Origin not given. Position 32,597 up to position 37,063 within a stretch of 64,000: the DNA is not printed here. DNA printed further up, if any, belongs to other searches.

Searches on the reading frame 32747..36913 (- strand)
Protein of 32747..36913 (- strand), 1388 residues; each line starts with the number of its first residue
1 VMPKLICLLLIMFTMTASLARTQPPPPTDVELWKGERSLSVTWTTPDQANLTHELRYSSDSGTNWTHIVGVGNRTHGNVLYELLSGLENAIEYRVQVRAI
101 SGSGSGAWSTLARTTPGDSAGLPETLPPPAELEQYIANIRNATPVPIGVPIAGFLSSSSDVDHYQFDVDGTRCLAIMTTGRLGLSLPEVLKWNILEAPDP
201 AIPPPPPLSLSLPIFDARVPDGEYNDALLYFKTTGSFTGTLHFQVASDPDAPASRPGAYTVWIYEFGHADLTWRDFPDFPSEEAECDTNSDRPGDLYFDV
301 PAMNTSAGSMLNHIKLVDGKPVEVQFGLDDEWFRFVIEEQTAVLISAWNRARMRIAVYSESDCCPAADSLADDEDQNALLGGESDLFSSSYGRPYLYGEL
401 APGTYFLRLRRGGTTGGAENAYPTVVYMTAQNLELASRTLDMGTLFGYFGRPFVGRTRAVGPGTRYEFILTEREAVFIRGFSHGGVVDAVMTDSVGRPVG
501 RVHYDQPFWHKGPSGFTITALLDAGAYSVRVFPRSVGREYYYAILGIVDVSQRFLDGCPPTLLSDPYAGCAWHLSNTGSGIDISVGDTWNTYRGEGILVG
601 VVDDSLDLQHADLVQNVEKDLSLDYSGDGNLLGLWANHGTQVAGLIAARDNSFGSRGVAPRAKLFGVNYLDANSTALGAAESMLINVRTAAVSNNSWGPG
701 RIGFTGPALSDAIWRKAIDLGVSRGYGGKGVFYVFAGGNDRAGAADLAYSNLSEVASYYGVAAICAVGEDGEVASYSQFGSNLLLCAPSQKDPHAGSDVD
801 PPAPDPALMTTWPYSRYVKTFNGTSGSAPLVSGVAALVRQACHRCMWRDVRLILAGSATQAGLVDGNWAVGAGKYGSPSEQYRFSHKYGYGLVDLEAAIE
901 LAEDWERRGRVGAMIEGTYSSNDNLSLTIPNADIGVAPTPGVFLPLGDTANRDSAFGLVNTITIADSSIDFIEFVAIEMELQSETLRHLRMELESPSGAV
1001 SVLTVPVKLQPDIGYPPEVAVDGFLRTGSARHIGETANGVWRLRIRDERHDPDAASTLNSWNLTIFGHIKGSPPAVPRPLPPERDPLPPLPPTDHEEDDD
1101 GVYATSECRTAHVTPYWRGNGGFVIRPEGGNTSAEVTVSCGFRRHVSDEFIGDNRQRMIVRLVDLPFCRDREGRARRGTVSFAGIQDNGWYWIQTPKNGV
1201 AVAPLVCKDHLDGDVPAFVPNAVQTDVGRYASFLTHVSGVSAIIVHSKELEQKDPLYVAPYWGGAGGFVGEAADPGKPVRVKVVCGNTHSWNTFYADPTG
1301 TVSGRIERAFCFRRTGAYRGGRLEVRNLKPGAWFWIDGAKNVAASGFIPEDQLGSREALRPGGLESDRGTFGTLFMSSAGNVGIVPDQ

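Call 86: search_protein_families(library=pfam, proteins=[window:32747-36913:-], max_evalue=0.01)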
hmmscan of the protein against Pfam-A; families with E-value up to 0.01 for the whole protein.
window:32747-36913:- (1388 aa): 5 families
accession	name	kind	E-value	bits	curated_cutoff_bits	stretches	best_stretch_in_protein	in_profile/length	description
PF00082.27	Peptidase_S8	-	1.7e-34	119.9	21.8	1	594-891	1-288/288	Subtilase family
PF01483.27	P_proprotein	-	1.4e-11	44.8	21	1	973-1065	2-86/86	Proprotein convertase P-domain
PF00041.27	fn3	-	6.1e-07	30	25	1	26-110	2-79/84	Fibronectin type III domain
PF16656.11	Pur_ac_phosph_N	-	0.0058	17.6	30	0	35-110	10-87/93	Purple acid Phosphatase, N-terminal domain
PF01108.23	Tissue_fac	-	0.0058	16.9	27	0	6-108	3-107/107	Tissue factor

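Call 87: search_protein_families(library=padloc, proteins=[window:32747-36913:-], max_evalue=0.01)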
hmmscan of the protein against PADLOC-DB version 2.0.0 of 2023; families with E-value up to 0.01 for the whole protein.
window:32747-36913:- (1388 aa): 1 family
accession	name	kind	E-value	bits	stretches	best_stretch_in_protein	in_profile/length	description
PDLC03014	subtilase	-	9.1e-12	43.1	1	593-850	170-367/391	-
